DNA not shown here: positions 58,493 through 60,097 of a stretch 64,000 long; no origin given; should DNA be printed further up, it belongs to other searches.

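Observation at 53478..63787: A 10-kb same-strand cluster resembling an uncharacterised lipid tailoring/export pathway without any ketosynthase or ACP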

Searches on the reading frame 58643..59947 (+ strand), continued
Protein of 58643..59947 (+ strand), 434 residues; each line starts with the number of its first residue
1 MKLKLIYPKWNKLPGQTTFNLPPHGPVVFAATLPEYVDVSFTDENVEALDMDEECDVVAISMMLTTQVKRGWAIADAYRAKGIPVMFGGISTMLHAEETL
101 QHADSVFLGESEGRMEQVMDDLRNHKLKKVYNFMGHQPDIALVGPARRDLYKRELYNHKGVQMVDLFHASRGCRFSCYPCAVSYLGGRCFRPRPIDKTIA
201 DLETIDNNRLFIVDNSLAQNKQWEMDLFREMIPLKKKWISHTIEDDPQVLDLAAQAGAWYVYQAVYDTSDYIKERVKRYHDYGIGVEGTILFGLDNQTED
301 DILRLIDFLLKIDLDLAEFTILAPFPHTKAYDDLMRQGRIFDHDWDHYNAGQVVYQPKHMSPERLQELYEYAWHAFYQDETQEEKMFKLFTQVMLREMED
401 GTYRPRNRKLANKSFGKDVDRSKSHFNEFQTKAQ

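Call 61: find_encoding_contigs(protein=P0409, flank=10000, max_places=1)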
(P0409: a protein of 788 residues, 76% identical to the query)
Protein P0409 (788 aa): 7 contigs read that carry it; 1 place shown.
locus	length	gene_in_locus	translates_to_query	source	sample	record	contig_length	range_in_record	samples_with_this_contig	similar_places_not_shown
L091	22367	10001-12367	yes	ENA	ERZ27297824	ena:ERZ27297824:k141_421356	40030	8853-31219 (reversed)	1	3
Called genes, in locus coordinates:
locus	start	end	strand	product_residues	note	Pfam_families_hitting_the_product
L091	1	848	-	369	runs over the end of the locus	PF12911:OppC_N, PF00528:BPD_transp_1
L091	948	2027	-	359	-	PF01116:F_bP_aldolase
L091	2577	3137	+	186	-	PF00156:Pribosyltran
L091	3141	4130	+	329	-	PF01018:GTP1_OBG, PF01926:MMR_HSR1, PF02421:FeoB_N, PF16897:MMR_HSR1_Xtn (weak)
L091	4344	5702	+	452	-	PF00152:tRNA-synt_2 (faint), PF13393:tRNA-synt_His, PF03129:HGTP_anticodon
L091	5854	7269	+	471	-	PF04087:DUF389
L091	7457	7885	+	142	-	PF22817:ApeP-like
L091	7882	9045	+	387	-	PF00109:ketoacyl-synt, PF02801:Ketoacyl-synt_C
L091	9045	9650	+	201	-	-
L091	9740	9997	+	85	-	PF00550:PP-binding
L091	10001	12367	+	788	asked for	PF00109:ketoacyl-synt, PF00108:Thiolase_N (weak), PF02801:Ketoacyl-synt_C, PF13723:Ketoacyl-synt_2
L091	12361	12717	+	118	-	PF10639:TMEM234 (weak)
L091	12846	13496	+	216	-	PF03548:LolA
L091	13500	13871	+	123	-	PF22818:ApeI-like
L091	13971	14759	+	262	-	PF00535:Glycos_transf_2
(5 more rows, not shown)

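Call 62: find_encoding_contigs(protein=P0419, flank=10000, max_places=1)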
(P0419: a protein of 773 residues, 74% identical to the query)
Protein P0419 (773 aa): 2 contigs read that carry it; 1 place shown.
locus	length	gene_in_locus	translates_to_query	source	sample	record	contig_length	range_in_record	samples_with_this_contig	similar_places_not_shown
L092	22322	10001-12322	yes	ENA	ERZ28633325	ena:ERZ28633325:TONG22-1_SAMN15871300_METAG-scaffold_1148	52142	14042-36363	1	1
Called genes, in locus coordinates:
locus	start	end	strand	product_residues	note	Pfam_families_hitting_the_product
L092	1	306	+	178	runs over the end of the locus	-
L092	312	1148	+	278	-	PF02569:Pantoate_ligase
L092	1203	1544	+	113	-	PF02261:Asp_decarbox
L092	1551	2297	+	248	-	PF00300:His_Phos_1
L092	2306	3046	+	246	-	-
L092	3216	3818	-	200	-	PF01351:RNase_HII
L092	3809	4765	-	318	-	-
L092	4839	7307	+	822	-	-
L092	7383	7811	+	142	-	PF22817:ApeP-like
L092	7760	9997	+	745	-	PF00109:ketoacyl-synt, PF02801:Ketoacyl-synt_C, PF00550:PP-binding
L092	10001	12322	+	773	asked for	PF00109:ketoacyl-synt, PF00108:Thiolase_N (weak), PF02801:Ketoacyl-synt_C, PF13723:Ketoacyl-synt_2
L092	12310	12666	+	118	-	PF00892:EamA (weak), PF10639:TMEM234 (weak)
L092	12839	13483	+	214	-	PF03548:LolA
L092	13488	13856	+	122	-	PF22818:ApeI-like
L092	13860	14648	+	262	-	PF00535:Glycos_transf_2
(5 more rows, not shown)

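Call 63: find_encoding_contigs(protein=P0424, flank=10000, max_places=1)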
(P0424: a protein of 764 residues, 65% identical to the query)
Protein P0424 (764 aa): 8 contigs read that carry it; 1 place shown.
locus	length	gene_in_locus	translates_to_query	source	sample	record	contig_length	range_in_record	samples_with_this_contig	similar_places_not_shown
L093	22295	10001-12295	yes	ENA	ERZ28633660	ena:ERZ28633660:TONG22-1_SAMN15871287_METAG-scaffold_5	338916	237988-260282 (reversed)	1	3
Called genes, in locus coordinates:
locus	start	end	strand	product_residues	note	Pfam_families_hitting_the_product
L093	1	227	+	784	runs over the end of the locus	PF21544:PorZ_N_b_propeller, PF07494:Reg_prop (weak)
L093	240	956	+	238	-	PF11967:RecO_N, PF02565:RecO_C (weak)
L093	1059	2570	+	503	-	PF00221:Lyase_aromatic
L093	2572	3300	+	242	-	PF00106:adh_short, PF08659:KR, PF13561:adh_short_C2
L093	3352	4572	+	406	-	PF00109:ketoacyl-synt, PF02801:Ketoacyl-synt_C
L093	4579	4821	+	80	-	PF23297:ACP_SdgA_C (weak), PF00550:PP-binding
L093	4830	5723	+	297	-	PF03279:Lip_A_acyltrans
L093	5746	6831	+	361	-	PF21212:Dimerisation2-like_dom, PF00891:Methyltransf_2, PF13489:Methyltransf_23 (weak), PF08242:Methyltransf_12 (weak), PF13649:Methyltransf_25 (weak)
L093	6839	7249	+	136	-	PF22817:ApeP-like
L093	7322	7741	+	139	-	PF13279:4HBT_2, PF03061:4HBT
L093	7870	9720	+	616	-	PF00109:ketoacyl-synt, PF02801:Ketoacyl-synt_C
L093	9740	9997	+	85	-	PF00550:PP-binding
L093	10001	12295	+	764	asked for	PF00109:ketoacyl-synt, PF00108:Thiolase_N (weak), PF02801:Ketoacyl-synt_C, PF13723:Ketoacyl-synt_2 (weak), PF00109:ketoacyl-synt (weak)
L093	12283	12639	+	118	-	-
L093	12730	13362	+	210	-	PF03548:LolA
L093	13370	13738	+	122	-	PF07977:FabA (weak), PF22818:ApeI-like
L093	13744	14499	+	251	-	PF00535:Glycos_transf_2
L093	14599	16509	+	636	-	PF02518:HATPase_c, PF13589:HATPase_c_3, PF00183:HSP90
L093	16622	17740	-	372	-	PF18998:Flg_new_2 (weak)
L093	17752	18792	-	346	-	-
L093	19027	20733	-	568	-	PF12833:HTH_18, PF00165:HTH_AraC (weak)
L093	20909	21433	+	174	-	PF00849:PseudoU_synth_2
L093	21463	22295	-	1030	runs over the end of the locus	PF00246:Peptidase_M14, PF13620:CarboxypepD_reg (weak), PF19081:Ig_7 (weak), PF18962:Por_Secre_tail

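Call 64: find_encoding_contigs(protein=P0434, flank=10000, max_places=1)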
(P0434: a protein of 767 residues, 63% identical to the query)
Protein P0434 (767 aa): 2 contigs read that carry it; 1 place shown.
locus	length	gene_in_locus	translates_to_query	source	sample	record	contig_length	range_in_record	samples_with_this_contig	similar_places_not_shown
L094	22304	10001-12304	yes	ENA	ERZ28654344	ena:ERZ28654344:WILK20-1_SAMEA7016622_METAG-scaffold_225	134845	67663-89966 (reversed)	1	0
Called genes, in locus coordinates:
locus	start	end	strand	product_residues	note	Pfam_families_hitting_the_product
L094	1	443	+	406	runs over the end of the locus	PF00109:ketoacyl-synt, PF02801:Ketoacyl-synt_C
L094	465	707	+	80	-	PF00550:PP-binding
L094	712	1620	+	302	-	PF03279:Lip_A_acyltrans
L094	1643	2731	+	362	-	PF21212:Dimerisation2-like_dom, PF00891:Methyltransf_2, PF13489:Methyltransf_23 (weak), PF08242:Methyltransf_12 (weak), PF13649:Methyltransf_25 (weak)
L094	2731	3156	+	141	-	PF22817:ApeP-like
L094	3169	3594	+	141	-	PF13279:4HBT_2, PF03061:4HBT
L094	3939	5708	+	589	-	PF00109:ketoacyl-synt, PF02801:Ketoacyl-synt_C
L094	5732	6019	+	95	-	PF00550:PP-binding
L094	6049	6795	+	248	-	PF00005:ABC_tran, PF13304:AAA_21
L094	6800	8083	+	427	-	PF12679:ABC2_membrane_2, PF12051:DUF3533 (weak), PF12698:ABC2_membrane_3, PF01061:ABC2_membrane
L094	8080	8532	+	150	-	PF22817:ApeP-like (weak)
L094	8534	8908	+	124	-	PF07977:FabA (weak), PF22818:ApeI-like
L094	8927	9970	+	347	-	PF14399:BtrH_N, PF16169:DUF4872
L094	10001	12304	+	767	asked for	PF00109:ketoacyl-synt, PF00108:Thiolase_N (weak), PF02801:Ketoacyl-synt_C, PF13723:Ketoacyl-synt_2 (weak)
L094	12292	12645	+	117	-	PF00892:EamA (weak), PF10639:TMEM234 (weak)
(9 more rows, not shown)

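Call 68: find_encoding_contigs(protein=P0466, flank=8000, max_places=4)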
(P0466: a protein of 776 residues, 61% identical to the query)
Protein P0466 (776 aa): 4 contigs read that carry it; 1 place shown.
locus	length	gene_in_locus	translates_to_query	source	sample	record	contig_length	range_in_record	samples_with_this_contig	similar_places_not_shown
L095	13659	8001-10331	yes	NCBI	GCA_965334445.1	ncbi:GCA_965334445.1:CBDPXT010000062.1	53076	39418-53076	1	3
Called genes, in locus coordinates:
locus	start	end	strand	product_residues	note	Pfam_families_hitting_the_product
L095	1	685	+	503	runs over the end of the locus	PF00221:Lyase_aromatic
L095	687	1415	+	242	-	PF00106:adh_short, PF08659:KR, PF13561:adh_short_C2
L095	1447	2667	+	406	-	PF00109:ketoacyl-synt, PF02801:Ketoacyl-synt_C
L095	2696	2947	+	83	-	PF00550:PP-binding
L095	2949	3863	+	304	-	PF03279:Lip_A_acyltrans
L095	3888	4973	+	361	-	PF21212:Dimerisation2-like_dom, PF00891:Methyltransf_2, PF13489:Methyltransf_23 (weak)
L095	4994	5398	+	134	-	PF22817:ApeP-like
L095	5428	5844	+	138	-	PF13279:4HBT_2, PF03061:4HBT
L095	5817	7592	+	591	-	PF00109:ketoacyl-synt, PF02801:Ketoacyl-synt_C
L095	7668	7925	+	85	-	PF00550:PP-binding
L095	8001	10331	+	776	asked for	PF00109:ketoacyl-synt, PF00108:Thiolase_N (weak), PF02801:Ketoacyl-synt_C, PF00109:ketoacyl-synt (weak), PF13723:Ketoacyl-synt_2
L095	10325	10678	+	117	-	PF00892:EamA (faint), PF10639:TMEM234 (weak)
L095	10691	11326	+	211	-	PF03548:LolA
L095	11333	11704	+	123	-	PF07977:FabA (weak), PF22818:ApeI-like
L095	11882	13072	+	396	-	PF01637:ATPase_2 (faint), PF13173:AAA_14, PF13635:DUF4143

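Call 69: find_encoding_contigs(protein=P0467, flank=8000, max_places=5)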
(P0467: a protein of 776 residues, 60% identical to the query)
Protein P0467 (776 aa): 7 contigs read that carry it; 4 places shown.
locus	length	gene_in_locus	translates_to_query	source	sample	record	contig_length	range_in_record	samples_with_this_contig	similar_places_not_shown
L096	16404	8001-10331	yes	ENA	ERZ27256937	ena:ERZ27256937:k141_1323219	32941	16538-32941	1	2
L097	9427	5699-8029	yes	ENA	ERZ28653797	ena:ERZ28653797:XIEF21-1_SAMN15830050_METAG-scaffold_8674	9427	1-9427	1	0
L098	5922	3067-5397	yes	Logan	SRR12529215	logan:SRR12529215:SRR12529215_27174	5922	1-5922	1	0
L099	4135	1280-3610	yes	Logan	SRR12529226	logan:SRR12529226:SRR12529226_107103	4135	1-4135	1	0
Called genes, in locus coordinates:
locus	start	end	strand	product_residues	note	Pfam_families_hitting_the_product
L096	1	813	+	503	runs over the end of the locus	PF00221:Lyase_aromatic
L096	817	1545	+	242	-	PF00106:adh_short, PF08659:KR, PF13561:adh_short_C2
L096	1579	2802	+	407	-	PF00109:ketoacyl-synt, PF02801:Ketoacyl-synt_C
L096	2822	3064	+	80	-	PF00550:PP-binding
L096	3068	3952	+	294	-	PF03279:Lip_A_acyltrans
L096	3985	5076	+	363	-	PF21212:Dimerisation2-like_dom, PF00891:Methyltransf_2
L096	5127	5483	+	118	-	PF22817:ApeP-like (weak)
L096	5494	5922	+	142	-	PF13279:4HBT_2, PF03061:4HBT (weak)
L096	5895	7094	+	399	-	PF00109:ketoacyl-synt, PF02801:Ketoacyl-synt_C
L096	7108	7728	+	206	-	-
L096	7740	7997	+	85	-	PF00550:PP-binding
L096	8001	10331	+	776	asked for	PF00109:ketoacyl-synt, PF00108:Thiolase_N (weak), PF02801:Ketoacyl-synt_C, PF00109:ketoacyl-synt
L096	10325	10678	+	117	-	PF10639:TMEM234 (faint)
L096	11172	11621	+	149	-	PF01797:Y1_Tnp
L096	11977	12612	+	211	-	PF03548:LolA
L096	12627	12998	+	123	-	PF07977:FabA (faint), PF22818:ApeI-like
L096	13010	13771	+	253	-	PF00535:Glycos_transf_2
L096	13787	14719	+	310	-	PF00892:EamA, PF03151:TPT, PF00892:EamA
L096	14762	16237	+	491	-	PF12161:HsdM_N, PF02384:N6_Mtase, PF07669:Eco57I (weak)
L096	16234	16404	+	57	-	?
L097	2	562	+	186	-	?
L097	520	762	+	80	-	PF00550:PP-binding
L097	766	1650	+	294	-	PF03279:Lip_A_acyltrans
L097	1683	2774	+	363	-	PF21212:Dimerisation2-like_dom, PF00891:Methyltransf_2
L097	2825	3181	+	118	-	PF22817:ApeP-like (weak)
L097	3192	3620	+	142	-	PF13279:4HBT_2, PF03061:4HBT (weak)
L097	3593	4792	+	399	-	PF00109:ketoacyl-synt, PF02801:Ketoacyl-synt_C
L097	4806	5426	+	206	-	-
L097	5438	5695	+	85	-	PF00550:PP-binding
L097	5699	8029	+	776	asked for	PF00109:ketoacyl-synt, PF00108:Thiolase_N (weak), PF02801:Ketoacyl-synt_C, PF00109:ketoacyl-synt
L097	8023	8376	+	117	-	PF10639:TMEM234 (faint)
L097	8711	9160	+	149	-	PF01797:Y1_Tnp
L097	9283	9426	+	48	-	?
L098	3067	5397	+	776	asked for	PF00109:ketoacyl-synt, PF00108:Thiolase_N (weak), PF02801:Ketoacyl-synt_C, PF00109:ketoacyl-synt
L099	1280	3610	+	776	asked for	PF00109:ketoacyl-synt, PF00108:Thiolase_N (weak), PF02801:Ketoacyl-synt_C, PF00109:ketoacyl-synt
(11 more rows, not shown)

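Call 76: search_solved_structures(query=A1, max_evalue=0.01)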
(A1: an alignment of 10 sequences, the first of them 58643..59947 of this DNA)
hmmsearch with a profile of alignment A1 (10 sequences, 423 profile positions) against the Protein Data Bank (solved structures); distinct sequences matched with E-value up to 0.01: 7.
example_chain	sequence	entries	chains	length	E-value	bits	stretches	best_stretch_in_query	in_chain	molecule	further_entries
6fd2_B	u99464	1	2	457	4.1e-21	78.6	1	16-366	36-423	Putative apramycin biosynthetic oxidoreductase 4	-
9ccb_A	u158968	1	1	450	5.5e-17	65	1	56-334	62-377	Radical SAM core domain-containing protein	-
6wte_A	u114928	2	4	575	4e-07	32.5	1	168-329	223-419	B12-binding domain-containing protein | Tryptophan-C2-methyltransferase containing B12-binding domain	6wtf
2qgq_A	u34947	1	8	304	2.1e-05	26.8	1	165-331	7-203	Protein TM_1862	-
4jc0_A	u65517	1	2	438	3.8e-05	26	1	164-331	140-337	Ribosomal protein S12 methylthiotransferase RimO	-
7mjv_A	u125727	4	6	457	0.001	21.3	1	159-204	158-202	tRNA-2-methylthio-N(6)-dimethylallyladenosine synthase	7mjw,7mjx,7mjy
7mjz_A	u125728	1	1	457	0.0012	21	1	159-204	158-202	tRNA-2-methylthio-N(6)-dimethylallyladenosine synthase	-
